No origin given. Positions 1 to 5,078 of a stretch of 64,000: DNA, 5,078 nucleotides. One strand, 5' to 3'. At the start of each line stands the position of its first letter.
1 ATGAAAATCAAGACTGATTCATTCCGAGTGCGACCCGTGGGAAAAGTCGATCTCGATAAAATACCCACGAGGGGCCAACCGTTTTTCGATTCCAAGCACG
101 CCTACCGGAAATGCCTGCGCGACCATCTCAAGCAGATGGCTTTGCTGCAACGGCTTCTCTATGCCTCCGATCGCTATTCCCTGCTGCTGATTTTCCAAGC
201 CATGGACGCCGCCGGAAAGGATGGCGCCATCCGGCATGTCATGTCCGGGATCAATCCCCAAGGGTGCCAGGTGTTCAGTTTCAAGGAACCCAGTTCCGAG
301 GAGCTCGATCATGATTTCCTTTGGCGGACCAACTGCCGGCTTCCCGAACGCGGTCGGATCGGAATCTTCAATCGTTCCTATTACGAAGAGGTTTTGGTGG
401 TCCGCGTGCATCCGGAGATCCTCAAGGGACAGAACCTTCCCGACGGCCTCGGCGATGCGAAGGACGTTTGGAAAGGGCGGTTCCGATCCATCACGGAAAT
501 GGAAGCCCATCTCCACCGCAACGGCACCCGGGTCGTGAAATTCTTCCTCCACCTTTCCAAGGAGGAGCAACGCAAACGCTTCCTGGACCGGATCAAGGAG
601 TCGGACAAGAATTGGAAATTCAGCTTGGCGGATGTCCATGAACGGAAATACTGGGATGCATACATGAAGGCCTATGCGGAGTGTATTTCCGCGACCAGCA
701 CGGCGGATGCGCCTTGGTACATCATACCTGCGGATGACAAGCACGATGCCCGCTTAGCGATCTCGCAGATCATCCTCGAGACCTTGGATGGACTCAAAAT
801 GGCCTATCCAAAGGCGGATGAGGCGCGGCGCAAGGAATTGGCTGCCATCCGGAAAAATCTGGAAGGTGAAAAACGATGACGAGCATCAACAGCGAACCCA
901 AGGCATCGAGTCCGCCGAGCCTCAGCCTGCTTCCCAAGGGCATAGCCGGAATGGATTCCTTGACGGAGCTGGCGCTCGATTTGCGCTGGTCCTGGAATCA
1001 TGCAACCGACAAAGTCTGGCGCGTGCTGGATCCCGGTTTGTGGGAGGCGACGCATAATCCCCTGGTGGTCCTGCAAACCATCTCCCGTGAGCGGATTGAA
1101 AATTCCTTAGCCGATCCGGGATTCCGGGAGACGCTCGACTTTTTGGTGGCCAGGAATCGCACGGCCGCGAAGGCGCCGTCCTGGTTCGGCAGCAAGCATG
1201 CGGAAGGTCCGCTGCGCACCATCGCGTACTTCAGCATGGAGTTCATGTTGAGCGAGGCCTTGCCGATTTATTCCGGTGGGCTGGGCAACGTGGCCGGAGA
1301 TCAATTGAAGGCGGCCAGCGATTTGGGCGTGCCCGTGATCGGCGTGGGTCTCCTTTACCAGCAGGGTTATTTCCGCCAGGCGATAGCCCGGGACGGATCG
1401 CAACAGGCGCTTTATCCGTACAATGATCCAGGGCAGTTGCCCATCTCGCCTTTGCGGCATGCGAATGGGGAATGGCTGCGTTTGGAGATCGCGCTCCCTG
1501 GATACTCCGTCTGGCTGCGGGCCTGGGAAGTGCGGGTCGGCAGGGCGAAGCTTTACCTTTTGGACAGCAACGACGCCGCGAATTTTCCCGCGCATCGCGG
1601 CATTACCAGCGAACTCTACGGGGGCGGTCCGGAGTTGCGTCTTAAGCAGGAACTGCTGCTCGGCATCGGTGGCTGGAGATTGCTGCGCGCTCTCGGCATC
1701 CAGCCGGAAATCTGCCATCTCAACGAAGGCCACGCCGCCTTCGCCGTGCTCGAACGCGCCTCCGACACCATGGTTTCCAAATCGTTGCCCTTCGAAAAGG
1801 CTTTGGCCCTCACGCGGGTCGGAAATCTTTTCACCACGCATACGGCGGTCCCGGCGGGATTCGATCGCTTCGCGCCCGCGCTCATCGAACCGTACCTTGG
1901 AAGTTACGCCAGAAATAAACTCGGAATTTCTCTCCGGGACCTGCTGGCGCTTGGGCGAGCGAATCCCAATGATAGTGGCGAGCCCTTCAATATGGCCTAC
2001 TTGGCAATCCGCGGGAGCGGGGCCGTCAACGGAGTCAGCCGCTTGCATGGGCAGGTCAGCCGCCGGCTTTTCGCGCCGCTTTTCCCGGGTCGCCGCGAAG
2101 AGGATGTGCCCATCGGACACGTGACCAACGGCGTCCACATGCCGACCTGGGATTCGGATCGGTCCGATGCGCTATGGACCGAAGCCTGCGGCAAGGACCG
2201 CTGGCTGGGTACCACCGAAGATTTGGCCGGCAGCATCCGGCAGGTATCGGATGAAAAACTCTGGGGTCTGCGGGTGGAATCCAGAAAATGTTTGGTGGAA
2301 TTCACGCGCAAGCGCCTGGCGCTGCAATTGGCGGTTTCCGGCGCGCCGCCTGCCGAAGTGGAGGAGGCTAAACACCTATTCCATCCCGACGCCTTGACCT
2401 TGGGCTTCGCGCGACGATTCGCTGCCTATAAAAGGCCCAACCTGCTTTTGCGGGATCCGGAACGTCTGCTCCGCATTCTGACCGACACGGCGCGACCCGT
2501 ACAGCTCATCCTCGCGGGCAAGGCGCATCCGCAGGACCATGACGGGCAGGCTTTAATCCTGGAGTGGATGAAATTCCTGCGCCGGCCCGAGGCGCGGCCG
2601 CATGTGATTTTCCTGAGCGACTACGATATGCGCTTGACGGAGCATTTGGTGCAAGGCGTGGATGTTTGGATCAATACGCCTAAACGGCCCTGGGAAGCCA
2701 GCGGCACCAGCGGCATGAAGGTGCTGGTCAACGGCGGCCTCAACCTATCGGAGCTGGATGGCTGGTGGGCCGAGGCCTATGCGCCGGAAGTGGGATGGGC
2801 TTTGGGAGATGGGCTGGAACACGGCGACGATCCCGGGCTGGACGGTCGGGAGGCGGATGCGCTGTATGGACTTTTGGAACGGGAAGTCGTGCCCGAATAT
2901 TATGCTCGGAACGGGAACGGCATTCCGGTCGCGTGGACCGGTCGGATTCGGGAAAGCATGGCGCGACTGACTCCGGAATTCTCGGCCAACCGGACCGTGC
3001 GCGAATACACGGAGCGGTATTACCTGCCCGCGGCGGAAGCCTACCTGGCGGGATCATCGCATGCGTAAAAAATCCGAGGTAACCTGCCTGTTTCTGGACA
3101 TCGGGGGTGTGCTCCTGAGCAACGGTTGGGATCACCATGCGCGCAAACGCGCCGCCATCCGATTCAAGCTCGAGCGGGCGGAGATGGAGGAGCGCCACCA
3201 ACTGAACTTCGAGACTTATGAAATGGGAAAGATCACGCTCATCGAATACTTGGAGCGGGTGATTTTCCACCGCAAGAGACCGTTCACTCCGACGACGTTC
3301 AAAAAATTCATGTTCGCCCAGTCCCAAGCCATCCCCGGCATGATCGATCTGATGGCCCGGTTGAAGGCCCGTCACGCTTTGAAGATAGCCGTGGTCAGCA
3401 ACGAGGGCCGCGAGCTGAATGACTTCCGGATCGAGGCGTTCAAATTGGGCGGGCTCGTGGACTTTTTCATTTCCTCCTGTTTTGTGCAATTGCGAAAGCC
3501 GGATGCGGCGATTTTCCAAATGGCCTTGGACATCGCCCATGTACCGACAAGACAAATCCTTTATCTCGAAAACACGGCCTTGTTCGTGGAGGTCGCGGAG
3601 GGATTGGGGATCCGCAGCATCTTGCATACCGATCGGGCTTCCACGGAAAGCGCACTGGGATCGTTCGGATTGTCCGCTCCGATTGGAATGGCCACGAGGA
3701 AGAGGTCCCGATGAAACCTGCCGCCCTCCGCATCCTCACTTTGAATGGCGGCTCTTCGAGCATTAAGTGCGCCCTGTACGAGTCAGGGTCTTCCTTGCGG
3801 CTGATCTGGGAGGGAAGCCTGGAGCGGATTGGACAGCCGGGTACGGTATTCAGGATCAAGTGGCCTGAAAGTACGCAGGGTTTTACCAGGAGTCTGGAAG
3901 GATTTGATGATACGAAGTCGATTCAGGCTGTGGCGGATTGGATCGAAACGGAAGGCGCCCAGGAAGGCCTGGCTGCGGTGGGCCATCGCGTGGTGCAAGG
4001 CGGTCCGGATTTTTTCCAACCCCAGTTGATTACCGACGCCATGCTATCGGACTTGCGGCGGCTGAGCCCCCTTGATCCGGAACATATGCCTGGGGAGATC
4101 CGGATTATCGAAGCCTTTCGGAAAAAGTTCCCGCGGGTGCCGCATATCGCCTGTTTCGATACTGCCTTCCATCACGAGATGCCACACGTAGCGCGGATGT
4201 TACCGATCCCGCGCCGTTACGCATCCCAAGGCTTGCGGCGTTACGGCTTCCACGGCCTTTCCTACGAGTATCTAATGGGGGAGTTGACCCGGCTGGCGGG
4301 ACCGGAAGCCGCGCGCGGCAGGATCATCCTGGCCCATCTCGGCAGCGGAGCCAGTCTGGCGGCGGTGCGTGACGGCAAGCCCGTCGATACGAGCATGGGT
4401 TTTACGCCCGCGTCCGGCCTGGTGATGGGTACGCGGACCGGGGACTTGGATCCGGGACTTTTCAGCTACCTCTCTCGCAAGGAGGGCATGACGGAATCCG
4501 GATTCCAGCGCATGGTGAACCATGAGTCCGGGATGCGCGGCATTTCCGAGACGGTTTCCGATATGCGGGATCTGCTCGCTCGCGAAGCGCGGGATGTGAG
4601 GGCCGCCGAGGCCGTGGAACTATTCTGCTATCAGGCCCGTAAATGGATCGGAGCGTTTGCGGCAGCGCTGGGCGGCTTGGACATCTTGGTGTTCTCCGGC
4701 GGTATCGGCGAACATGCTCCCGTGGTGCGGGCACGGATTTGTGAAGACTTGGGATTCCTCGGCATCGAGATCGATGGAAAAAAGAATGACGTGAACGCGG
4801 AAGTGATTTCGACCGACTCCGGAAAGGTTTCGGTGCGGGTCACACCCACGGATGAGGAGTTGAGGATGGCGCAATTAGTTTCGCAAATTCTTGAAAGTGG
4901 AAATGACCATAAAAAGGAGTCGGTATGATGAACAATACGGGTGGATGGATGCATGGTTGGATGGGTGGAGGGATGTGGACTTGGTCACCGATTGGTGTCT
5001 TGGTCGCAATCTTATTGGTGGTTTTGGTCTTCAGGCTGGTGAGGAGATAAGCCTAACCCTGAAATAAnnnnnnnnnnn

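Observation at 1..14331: One-strand 'phosphorolytic' carbohydrate-to-acetyl-phosphate island (glgP, GH130, PMM, PMI, Xfp, AckA, class I FBA, PPK2)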

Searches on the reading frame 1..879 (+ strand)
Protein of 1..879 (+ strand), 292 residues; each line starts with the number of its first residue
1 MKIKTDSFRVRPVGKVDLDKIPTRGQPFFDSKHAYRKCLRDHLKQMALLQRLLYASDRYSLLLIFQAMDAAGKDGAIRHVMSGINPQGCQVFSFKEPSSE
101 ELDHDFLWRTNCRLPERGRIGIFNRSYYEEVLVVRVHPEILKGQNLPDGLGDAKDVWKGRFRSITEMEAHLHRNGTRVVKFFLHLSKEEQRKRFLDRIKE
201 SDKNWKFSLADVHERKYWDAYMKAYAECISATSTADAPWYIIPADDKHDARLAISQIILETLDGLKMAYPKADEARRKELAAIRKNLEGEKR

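Call 3: search_protein_families(library=pfam, proteins=[window:1-879:+])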
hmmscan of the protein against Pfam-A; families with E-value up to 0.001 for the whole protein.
window:1-879:+ (292 aa): 1 family
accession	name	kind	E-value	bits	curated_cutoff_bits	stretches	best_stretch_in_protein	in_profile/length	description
PF03976.20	PPK2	-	6.2e-65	219.4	22.3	1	31-264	3-223/229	Polyphosphate kinase 2 (PPK2)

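Call 4: search_protein_families(library=ncbifam, proteins=[window:1-879:+])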
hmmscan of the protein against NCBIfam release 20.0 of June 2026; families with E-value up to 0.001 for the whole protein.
window:1-879:+ (292 aa): 5 families
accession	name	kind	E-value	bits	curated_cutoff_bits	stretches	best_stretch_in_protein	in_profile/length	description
NF042973.1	ADPpolyPPhtase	equivalog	3e-148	492.6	450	1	3-287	1-285/285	ADP-polyphosphate phosphotransferase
TIGR03709.1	PPK2_rel_1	subfamily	2.4e-115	384.3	247.2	1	6-279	2-263/264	PPK2 family polyphosphate kinase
TIGR03708.1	poly_P_AMP_trns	equivalog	3.4e-55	187.6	547.65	1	31-262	271-489/493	polyphosphate:AMP phosphotransferase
NF050016.1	PolyPhAMPPhtase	equivalog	3.9e-44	151.1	800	1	32-263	255-470/472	polyphosphate:AMP phosphotransferase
TIGR03707.1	PPK2_P_aer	equivalog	2.1e-43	148.7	301.8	1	32-263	4-222/230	polyphosphate kinase 2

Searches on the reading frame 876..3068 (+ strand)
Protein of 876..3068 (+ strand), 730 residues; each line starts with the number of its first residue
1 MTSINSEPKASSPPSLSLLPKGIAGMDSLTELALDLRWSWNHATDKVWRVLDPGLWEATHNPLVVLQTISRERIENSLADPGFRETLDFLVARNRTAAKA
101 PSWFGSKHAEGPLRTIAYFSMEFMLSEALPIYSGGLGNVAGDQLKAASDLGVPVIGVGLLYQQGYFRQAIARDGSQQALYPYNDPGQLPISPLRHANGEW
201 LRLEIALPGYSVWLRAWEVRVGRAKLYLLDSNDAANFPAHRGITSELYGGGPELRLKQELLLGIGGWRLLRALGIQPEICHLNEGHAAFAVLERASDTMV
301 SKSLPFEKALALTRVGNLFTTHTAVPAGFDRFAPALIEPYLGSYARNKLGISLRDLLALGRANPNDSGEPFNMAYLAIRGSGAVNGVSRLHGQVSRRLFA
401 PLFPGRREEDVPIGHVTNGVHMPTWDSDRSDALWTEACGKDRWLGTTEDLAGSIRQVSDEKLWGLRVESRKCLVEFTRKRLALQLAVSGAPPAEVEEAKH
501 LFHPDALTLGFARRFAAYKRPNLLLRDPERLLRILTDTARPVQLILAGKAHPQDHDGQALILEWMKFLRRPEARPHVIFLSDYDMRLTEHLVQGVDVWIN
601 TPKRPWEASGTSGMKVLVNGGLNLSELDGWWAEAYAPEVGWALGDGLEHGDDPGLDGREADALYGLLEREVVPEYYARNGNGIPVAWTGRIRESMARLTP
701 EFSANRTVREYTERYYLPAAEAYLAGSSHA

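Call 3: search_protein_families(library=pfam, proteins=[window:876-3068:+])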
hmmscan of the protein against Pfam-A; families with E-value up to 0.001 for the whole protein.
window:876-3068:+ (730 aa): 2 families
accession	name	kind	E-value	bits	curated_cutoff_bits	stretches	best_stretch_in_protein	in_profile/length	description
PF11897.13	DUF3417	-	5.6e-25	88.3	25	1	26-129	5-109/109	Protein of unknown function (DUF3417)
PF00343.26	Phosphorylase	-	1.4e-24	86.8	27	2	279-630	219-580/713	Carbohydrate phosphorylase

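Call 4: search_protein_families(library=ncbifam, proteins=[window:876-3068:+])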
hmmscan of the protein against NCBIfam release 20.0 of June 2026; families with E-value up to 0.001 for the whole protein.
window:876-3068:+ (730 aa): 5 families
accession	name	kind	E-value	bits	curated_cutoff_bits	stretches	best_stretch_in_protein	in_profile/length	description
TIGR02094.1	more_P_ylases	subfamily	5.4e-233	775.1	191.7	1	116-718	1-600/600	alpha-glucan family phosphorylase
NF041129.1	maldex_phorlase_Thcocales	equivalog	4.8e-183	610.5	1500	1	26-720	9-688/816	maltodextrin phosphorylase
TIGR02093.1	P_ylase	subfamily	1e-22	80.1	552.9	2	280-629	311-670/804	glycogen/starch/alpha-glucan family phosphorylase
NF011561.0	PRK14985.1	equivalog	3.4e-15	55.3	1273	1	277-633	304-667/800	maltodextrin phosphorylase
NF011562.0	PRK14986.1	equivalog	7.6e-11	40.8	1546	1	365-632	415-679/815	glycogen phosphorylase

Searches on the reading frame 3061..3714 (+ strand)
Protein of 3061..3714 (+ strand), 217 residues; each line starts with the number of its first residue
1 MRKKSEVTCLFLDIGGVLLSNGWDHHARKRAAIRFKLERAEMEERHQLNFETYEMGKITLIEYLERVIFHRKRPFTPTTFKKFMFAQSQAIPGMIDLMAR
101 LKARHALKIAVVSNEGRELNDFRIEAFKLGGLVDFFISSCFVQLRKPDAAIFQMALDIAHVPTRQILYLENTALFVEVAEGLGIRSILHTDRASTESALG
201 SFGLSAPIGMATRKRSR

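Call 3: search_protein_families(library=pfam, proteins=[window:3061-3714:+])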
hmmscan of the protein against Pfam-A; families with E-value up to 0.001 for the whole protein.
window:3061-3714:+ (217 aa): 2 families
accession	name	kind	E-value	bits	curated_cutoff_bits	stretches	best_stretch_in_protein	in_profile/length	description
PF00702.32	Hydrolase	-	3.7e-10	40.9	26.4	1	9-169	3-177/191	haloacid dehalogenase-like hydrolase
PF13419.12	HAD_2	-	2e-09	38.3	23.8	1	59-187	44-176/178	Haloacid dehalogenase-like hydrolase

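Call 4: search_protein_families(library=ncbifam, proteins=[window:3061-3714:+])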
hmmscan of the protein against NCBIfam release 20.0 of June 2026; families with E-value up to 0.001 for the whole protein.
window:3061-3714:+ (217 aa): 10 families
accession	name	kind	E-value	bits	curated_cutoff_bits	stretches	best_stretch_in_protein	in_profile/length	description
TIGR02247.1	HAD-1A3-hyp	subfamily_domain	5.6e-12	45.8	125.4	1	11-192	6-198/211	epoxide hydrolase N-terminal domain-like phosphatase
TIGR02252.1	DREG-2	subfamily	1.7e-11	44.3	155.2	1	82-188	97-203/203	HAD hydrolase, REG-2-like, family IA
NF006991.0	PRK09456.1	equivalog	5.4e-10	39.3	295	1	49-193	43-188/199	glucose-1-phosphatase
TIGR02254.1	YjjG_YfnB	equivalog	1.6e-09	37.6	159.9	1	78-169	86-175/223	YjjG family noncanonical pyrimidine nucleotidase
NF006976.0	PRK09449.1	equivalog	1.9e-07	30.9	183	1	80-167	86-172/225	pyrimidine 5'-nucleotidase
TIGR02253.1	CTE7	subfamily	1.4e-05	24.9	169.75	1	82-169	87-173/221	TIGR02253 family HAD-type hydrolase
TIGR01509.1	HAD-SF-IA-v3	subfamily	0.00011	22.4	29.4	1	87-188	63-153/154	HAD-IA family hydrolase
TIGR01990.1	bPGM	equivalog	0.00025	21.1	189.4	1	87-185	87-182/187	beta-phosphoglucomutase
NF009698.0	PRK13223.1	equivalog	0.0009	18.5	466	0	90-187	102-198/272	phosphoglycolate phosphatase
NF053830.1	RUBPPhHalo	equivalog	0.00098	18.8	330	0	89-195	103-209/234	ribulose-1,5-bisphosphate 5-phosphatase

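Call 53: search_solved_structures(query=window:3061-3711:+, max_evalue=0.001, show_alignments=0)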
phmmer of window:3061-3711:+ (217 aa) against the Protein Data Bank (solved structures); distinct sequences matched with E-value up to 0.001: 6.
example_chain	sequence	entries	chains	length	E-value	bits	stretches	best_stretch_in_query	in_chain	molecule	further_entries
3cnh_A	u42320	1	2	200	5.8e-37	130.8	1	7-204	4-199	Hydrolase family protein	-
2b0c_A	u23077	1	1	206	2.5e-05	27.6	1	13-194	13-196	putative phosphatase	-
8pno_A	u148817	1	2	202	5e-05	26.6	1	49-194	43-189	Alpha-D-glucose 1-phosphate phosphatase YihX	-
8pne_A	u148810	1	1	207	5.4e-05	26.5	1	49-194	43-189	Alpha-D-glucose 1-phosphate phosphatase YihX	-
2pr7_A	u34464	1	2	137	7.8e-05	26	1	102-205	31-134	Haloacid dehalogenase/epoxide hydrolase family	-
2no4_A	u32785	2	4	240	0.00054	23.2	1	86-179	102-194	(S)-2-haloacid dehalogenase IVA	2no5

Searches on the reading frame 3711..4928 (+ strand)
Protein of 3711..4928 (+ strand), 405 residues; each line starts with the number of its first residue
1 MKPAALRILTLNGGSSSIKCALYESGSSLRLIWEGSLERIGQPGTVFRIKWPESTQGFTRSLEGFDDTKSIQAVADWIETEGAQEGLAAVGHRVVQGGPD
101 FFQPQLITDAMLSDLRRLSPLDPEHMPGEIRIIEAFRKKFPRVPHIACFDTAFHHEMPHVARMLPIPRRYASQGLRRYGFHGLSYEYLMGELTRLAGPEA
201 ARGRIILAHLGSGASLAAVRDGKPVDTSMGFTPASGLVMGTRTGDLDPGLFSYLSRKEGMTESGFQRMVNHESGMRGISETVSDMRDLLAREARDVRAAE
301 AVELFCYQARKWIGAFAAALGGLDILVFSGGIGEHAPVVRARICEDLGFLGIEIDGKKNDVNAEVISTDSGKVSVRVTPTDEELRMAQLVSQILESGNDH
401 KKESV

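Call 3: search_protein_families(library=pfam, proteins=[window:3711-4928:+])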
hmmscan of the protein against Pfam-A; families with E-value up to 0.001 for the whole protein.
window:3711-4928:+ (405 aa): 1 family
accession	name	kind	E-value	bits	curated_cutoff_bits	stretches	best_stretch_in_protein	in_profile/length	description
PF00871.23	Acetate_kinase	-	3.3e-109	365.6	22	1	8-388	2-392/392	Acetokinase family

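Call 4: search_protein_families(library=ncbifam, proteins=[window:3711-4928:+])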
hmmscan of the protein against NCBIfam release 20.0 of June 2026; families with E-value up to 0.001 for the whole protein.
window:3711-4928:+ (405 aa): 8 families
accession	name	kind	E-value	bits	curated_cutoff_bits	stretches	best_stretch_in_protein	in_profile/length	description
TIGR00016.1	ackA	subfamily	1.2e-104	350.3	293.4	1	7-391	5-401/405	acetate/propionate family kinase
NF005462.0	PRK07058.1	equivalog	2.4e-103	346.2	486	1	8-396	6-392/396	acetate/propionate family kinase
NF009063.0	PRK12397.1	equivalog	3.1e-93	312.6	659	1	7-393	4-392/404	acetate/propionate family kinase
NF009045.0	PRK12379.1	equivalog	1.6e-86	290.6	580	1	8-387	7-386/402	propionate kinase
NF005520.0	PRK07157.1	equivalog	4.3e-78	263.2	561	1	7-393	4-397/400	acetate kinase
NF009099.0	PRK12440.1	equivalog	3.8e-75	253.3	693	1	8-389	6-392/397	acetate/propionate family kinase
NF002834.0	PRK03011.1-5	subfamily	2.9e-23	82.6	222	1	154-350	133-323/357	butyrate kinase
TIGR02707.1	butyr_kinase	equivalog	3.9e-15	55.7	289.1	1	8-350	2-320/351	butyrate kinase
